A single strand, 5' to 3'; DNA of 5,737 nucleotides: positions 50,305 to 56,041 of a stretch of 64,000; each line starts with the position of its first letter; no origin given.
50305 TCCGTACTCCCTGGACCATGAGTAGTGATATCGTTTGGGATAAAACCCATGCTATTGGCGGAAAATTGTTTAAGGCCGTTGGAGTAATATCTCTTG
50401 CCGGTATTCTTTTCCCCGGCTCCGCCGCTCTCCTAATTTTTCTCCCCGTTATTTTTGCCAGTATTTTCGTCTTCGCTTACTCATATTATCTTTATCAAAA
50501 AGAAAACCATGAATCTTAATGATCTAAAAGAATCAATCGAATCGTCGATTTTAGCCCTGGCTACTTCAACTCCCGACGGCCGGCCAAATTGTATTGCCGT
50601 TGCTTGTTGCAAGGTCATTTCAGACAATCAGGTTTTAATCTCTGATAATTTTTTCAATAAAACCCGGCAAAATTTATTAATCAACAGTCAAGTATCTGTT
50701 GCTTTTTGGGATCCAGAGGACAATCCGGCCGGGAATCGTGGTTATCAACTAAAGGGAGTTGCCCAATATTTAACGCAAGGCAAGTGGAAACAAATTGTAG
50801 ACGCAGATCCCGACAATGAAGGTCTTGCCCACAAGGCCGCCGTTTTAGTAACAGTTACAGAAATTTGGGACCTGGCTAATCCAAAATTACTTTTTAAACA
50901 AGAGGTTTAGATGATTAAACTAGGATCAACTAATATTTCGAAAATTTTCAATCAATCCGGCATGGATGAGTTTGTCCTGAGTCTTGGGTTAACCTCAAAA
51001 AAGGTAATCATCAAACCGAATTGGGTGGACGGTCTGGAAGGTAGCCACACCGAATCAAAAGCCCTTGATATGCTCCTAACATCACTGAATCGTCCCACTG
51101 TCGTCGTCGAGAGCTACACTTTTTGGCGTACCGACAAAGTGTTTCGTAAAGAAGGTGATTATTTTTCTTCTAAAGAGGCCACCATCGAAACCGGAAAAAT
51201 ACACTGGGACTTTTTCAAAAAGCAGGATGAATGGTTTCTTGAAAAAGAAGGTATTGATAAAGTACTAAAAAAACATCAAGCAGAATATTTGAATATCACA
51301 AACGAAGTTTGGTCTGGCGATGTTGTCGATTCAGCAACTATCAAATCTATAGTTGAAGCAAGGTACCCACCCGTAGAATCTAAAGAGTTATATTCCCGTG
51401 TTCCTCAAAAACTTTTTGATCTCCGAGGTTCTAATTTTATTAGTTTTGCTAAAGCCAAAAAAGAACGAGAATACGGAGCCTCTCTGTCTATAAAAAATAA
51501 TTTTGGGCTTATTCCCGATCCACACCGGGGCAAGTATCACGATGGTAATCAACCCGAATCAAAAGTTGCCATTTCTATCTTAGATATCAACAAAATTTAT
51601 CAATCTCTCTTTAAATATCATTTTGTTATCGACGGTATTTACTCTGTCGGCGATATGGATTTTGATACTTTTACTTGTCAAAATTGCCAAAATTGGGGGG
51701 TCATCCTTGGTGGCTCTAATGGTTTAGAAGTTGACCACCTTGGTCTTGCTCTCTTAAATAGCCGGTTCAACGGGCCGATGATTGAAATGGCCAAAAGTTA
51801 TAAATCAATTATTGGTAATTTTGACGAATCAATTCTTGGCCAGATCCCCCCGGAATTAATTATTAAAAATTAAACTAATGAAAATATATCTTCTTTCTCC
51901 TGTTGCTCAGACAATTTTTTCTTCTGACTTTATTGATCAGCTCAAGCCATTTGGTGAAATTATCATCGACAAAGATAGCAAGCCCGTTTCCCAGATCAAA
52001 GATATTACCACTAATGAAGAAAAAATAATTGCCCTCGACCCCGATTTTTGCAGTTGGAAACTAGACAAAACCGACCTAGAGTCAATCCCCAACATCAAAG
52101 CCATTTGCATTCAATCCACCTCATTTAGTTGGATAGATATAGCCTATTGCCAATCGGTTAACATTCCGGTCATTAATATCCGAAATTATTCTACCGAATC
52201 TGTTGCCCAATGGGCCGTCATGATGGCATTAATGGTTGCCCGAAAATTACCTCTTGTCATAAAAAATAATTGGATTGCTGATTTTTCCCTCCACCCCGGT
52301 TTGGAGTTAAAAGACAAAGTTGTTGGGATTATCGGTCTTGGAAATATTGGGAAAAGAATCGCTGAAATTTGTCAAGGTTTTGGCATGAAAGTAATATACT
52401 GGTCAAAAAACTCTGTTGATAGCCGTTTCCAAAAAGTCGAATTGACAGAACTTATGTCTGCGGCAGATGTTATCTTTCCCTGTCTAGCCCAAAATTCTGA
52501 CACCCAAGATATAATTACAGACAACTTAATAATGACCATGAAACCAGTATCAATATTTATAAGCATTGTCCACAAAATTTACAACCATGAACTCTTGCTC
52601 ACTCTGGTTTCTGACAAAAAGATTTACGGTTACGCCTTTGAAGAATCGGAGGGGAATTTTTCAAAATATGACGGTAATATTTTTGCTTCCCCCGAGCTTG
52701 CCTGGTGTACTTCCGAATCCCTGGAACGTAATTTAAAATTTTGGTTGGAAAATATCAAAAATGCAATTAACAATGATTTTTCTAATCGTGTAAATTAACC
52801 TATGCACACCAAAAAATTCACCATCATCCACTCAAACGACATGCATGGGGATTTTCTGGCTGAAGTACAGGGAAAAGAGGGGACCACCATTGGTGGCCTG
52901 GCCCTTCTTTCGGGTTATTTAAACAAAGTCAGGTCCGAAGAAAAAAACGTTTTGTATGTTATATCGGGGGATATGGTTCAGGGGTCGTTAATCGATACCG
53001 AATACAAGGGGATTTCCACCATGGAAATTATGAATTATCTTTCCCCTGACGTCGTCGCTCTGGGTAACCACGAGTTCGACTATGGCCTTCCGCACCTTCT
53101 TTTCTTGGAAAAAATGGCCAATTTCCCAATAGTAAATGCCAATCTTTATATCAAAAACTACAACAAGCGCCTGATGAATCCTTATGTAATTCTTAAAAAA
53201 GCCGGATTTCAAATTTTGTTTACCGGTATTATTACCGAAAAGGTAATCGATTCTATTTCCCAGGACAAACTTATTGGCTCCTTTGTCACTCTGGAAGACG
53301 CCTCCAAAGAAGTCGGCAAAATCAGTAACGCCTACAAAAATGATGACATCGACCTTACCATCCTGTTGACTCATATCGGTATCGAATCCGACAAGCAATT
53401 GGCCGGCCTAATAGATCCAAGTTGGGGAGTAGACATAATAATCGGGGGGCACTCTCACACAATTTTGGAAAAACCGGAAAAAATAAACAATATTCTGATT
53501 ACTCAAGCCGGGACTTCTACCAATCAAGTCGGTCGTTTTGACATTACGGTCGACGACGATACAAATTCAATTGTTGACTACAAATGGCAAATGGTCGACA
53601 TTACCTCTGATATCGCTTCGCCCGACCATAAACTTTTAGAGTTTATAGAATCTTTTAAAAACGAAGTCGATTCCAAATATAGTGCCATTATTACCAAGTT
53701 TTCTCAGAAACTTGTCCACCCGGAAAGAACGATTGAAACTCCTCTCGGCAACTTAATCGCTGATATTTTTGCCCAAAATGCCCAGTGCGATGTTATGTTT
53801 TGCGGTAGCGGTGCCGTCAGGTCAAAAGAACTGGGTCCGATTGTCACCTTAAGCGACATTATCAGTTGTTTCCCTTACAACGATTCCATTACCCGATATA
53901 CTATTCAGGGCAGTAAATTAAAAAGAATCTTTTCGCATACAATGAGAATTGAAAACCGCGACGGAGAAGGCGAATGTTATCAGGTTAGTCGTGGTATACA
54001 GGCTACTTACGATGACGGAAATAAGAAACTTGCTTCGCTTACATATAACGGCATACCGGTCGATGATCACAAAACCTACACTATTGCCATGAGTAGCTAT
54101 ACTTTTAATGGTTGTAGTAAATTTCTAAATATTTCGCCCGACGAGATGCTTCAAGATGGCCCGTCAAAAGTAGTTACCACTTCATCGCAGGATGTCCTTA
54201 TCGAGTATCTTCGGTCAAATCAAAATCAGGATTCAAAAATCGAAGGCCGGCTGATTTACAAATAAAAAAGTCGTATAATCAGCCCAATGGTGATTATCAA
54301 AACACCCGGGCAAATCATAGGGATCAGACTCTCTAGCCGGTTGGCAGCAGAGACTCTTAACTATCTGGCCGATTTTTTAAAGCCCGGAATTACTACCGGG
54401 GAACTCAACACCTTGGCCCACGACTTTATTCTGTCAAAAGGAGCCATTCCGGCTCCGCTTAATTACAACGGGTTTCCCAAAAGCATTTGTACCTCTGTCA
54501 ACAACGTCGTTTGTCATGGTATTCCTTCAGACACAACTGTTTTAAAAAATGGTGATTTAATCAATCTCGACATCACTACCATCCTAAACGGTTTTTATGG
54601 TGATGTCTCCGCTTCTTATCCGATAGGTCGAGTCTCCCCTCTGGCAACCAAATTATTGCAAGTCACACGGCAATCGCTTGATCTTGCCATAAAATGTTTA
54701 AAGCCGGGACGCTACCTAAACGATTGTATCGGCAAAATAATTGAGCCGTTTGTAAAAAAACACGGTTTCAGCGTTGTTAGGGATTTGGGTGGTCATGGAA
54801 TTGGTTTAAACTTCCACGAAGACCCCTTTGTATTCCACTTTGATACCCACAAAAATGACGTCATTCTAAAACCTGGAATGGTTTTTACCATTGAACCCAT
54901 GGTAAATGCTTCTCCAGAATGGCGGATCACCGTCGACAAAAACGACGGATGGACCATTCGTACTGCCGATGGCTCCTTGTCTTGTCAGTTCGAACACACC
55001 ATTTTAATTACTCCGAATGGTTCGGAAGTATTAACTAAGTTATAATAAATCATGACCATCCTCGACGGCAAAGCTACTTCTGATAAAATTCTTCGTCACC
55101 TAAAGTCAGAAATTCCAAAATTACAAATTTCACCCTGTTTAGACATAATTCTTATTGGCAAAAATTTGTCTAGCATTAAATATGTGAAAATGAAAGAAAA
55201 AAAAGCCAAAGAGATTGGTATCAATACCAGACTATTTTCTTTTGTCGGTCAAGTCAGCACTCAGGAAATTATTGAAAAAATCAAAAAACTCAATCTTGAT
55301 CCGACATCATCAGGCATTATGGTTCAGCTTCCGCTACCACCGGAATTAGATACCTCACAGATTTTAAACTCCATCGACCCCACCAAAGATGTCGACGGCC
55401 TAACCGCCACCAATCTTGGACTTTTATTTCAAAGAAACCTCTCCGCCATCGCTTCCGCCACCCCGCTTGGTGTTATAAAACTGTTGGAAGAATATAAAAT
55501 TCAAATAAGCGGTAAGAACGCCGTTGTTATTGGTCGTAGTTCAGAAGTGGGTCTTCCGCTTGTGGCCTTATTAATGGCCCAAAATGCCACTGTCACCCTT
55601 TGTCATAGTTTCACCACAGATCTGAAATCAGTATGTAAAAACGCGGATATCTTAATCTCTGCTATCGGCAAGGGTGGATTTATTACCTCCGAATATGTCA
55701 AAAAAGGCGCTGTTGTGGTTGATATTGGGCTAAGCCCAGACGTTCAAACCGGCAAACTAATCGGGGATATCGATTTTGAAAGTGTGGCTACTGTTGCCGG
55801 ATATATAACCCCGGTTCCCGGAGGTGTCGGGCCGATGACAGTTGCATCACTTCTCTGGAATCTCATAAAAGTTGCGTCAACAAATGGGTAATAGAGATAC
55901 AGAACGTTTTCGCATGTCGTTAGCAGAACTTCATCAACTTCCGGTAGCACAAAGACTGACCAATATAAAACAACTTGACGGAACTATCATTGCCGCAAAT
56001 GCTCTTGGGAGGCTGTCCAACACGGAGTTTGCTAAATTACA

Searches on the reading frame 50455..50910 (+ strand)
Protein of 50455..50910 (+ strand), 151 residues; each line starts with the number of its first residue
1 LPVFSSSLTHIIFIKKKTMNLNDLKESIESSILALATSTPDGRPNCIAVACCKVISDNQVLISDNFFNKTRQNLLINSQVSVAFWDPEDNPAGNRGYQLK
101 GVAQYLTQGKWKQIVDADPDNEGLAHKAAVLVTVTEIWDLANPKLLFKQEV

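Call 73: search_protein_families(library=pfam, proteins=[window:50455-50910:+], max_evalue=0.001)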
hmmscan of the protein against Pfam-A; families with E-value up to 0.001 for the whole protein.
window:50455-50910:+ (151 aa): 1 family
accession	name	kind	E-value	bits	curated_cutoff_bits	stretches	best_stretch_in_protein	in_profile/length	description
PF01243.27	PNPOx_N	-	6.4e-12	46.3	28.1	1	29-138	11-117/120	Pyridoxamine 5'-phosphate oxidase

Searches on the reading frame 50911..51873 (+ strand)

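Call 9: search_protein_families(library=pfam, proteins=[window:50911-51873:+], max_evalue=0.001)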
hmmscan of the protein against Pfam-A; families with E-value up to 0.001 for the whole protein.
window:50911-51873:+ (320 aa): 1 family
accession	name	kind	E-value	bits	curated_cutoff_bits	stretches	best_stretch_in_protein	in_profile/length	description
PF04015.17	DUF362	-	2.2e-10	41.4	24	1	164-278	92-198/200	Domain of unknown function (DUF362)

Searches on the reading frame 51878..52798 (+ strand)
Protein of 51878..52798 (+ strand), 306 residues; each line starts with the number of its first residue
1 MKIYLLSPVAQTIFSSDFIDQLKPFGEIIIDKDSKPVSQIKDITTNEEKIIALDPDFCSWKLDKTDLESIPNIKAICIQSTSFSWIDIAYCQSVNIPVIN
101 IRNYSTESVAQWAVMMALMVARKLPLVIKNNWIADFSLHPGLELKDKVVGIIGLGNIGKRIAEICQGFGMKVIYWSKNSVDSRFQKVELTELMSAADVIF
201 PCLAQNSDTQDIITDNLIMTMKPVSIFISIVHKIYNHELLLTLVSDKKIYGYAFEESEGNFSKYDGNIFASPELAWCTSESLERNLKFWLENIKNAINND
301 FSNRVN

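Call 9: search_protein_families(library=pfam, proteins=[window:51878-52798:+], max_evalue=0.001)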
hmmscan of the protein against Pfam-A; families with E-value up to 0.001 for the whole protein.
window:51878-52798:+ (306 aa): 3 families
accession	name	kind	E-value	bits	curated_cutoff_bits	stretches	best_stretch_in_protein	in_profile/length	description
PF02826.25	2-Hacid_dh_C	-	6.4e-24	84.7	25.1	1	115-254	2-151/178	D-isomer specific 2-hydroxyacid dehydrogenase, NAD binding domain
PF00389.36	2-Hacid_dh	-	1.1e-11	45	24.6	1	56-306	49-134/134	D-isomer specific 2-hydroxyacid dehydrogenase, catalytic domain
PF03446.21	NAD_binding_2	-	8e-05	23.1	21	1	149-229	2-91/161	NAD binding domain of 6-phosphogluconate dehydrogenase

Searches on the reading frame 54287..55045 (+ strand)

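Call 9: search_protein_families(library=pfam, proteins=[window:54287-55045:+], max_evalue=0.001)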
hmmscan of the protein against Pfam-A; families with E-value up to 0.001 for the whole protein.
window:54287-55045:+ (252 aa): 1 family
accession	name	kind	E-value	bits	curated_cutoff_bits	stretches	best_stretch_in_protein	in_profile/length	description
PF00557.29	Peptidase_M24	-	1.2e-47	162.8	23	1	13-243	3-208/208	Metallopeptidase family M24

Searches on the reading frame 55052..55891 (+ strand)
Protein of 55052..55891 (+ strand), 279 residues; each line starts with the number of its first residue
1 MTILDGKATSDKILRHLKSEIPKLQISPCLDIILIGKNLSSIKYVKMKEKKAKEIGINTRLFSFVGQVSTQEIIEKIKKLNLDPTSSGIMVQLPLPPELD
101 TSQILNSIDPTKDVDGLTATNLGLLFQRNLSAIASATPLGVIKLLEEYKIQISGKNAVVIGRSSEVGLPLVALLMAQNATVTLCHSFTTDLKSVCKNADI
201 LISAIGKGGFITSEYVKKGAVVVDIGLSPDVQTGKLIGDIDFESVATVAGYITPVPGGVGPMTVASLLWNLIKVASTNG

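Call 9: search_protein_families(library=pfam, proteins=[window:55052-55891:+], max_evalue=0.001)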
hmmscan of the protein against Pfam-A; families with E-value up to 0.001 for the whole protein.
window:55052-55891:+ (279 aa): 2 families
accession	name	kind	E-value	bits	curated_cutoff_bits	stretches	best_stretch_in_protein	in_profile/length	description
PF02882.25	THF_DHG_CYH_C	-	4.3e-60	202.1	27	1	119-277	2-158/160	Tetrahydrofolate dehydrogenase/cyclohydrolase, NAD(P)-binding domain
PF00763.28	THF_DHG_CYH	-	6.5e-32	110.7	32.8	1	4-115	1-115/115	Tetrahydrofolate dehydrogenase/cyclohydrolase, catalytic domain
